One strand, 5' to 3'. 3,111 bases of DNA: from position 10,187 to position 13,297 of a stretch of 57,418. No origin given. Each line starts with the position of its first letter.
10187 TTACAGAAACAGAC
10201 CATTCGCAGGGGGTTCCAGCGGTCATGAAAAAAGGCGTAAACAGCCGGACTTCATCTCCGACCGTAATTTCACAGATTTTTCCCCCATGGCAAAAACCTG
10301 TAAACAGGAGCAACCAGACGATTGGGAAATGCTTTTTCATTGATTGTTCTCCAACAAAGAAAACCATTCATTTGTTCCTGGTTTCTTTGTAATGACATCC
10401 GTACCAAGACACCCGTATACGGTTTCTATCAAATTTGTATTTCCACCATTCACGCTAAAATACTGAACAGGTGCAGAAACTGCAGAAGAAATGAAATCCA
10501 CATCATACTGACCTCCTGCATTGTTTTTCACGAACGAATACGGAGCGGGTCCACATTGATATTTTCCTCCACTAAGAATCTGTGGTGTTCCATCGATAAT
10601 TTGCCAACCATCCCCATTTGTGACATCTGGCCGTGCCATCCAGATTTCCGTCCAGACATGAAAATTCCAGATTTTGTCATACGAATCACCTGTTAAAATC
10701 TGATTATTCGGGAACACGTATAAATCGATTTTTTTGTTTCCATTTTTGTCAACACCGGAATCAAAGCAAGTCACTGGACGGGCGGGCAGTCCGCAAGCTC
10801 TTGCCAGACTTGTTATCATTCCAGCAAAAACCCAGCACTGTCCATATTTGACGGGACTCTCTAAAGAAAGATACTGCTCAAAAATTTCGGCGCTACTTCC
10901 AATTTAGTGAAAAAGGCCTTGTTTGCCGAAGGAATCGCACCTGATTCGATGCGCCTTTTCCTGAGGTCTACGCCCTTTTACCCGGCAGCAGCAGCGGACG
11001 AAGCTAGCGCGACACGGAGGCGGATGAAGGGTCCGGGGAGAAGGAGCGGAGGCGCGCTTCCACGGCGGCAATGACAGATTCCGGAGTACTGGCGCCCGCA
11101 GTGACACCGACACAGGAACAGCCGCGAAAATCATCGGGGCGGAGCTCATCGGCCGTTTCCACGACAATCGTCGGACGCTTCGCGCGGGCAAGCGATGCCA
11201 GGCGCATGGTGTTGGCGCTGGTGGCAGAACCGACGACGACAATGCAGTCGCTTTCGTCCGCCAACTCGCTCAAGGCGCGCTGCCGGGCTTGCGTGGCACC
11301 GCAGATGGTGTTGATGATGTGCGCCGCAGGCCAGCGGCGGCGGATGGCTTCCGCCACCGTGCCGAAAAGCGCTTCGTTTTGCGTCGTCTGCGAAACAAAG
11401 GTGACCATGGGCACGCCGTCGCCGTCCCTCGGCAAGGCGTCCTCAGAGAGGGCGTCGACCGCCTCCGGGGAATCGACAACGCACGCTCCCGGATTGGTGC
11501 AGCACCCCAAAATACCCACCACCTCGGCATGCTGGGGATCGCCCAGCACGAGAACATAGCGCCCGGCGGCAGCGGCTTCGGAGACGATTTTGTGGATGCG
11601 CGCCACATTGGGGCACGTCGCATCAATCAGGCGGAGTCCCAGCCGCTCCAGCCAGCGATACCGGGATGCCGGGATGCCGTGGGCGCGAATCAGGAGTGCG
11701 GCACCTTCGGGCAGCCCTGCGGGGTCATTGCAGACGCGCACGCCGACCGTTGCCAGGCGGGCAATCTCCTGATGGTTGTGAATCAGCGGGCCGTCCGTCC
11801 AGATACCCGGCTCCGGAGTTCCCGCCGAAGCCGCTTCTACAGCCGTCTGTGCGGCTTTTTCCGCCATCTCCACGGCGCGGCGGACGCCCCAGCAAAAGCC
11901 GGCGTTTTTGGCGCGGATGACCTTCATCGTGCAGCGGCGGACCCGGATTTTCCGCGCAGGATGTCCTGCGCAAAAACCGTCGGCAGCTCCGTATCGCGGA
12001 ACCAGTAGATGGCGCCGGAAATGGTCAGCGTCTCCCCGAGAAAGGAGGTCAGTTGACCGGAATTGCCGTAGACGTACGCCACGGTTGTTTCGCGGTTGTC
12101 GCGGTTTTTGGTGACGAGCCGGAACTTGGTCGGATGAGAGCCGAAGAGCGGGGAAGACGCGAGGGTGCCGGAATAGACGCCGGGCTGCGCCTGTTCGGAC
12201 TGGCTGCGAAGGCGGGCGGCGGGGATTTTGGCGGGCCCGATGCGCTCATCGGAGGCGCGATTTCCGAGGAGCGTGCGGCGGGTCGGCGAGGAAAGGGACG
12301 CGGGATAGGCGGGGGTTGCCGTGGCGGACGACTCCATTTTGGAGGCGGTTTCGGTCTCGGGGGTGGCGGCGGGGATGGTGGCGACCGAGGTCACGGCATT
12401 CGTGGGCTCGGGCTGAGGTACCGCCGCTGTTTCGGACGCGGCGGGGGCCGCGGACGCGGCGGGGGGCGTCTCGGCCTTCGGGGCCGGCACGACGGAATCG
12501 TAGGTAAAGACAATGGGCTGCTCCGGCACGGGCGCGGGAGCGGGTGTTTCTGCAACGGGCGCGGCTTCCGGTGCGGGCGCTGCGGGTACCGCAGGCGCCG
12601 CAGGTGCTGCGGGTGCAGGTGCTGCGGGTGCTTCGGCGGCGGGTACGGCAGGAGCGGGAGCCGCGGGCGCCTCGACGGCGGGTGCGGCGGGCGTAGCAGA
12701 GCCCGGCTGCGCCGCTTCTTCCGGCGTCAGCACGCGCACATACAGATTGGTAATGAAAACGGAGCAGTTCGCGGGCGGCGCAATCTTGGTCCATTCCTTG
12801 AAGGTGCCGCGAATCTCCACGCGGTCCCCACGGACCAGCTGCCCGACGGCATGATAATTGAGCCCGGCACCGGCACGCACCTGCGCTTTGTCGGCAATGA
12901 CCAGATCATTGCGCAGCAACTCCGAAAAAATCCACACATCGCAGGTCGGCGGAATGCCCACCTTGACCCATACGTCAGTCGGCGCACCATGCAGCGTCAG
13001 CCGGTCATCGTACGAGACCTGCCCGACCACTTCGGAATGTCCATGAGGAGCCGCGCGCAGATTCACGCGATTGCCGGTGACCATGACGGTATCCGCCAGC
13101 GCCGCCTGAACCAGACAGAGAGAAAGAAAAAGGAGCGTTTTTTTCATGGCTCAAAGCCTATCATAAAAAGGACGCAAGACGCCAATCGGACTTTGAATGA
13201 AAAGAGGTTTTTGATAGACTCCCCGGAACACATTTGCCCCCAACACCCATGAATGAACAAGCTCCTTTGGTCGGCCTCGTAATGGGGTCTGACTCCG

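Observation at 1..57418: A dense family of mosaic intergenic repeats built from shuffled short modules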

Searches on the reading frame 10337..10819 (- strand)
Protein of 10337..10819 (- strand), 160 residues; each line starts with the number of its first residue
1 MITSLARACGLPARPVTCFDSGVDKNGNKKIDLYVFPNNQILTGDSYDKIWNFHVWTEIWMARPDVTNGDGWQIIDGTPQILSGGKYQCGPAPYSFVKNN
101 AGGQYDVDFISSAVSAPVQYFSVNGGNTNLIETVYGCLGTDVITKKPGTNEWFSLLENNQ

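Call 56: search_protein_families(library=pfam, max_evalue=0.01, proteins=[window:10337-10819:-])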
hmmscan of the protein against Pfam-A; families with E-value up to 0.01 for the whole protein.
window:10337-10819:- (160 aa): 1 family
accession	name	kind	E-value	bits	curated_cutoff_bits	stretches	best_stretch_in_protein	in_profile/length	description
PF01841.26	Transglut_core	-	2e-08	34.9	23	1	3-76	62-107/108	Transglutaminase-like superfamily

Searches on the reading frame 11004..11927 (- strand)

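Call 9: search_protein_families(library=pfam, proteins=[window:11004-11927:-])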
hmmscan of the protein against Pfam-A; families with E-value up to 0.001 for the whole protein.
window:11004-11927:- (307 aa): 1 family
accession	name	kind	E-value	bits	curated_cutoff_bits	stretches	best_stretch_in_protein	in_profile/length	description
PF02401.23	LYTB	-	3.1e-80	269.7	24.5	1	3-293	1-266/267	LytB protein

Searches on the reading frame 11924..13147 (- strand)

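Call 9: search_protein_families(library=pfam, proteins=[window:11924-13147:-])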
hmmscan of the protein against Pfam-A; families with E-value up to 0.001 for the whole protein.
window:11924-13147:- (407 aa): 1 family
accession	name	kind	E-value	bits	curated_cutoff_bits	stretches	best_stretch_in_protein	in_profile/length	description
PF08239.17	SH3_3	-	4.8e-13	49.5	27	2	88-122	3-38/54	Bacterial SH3 domain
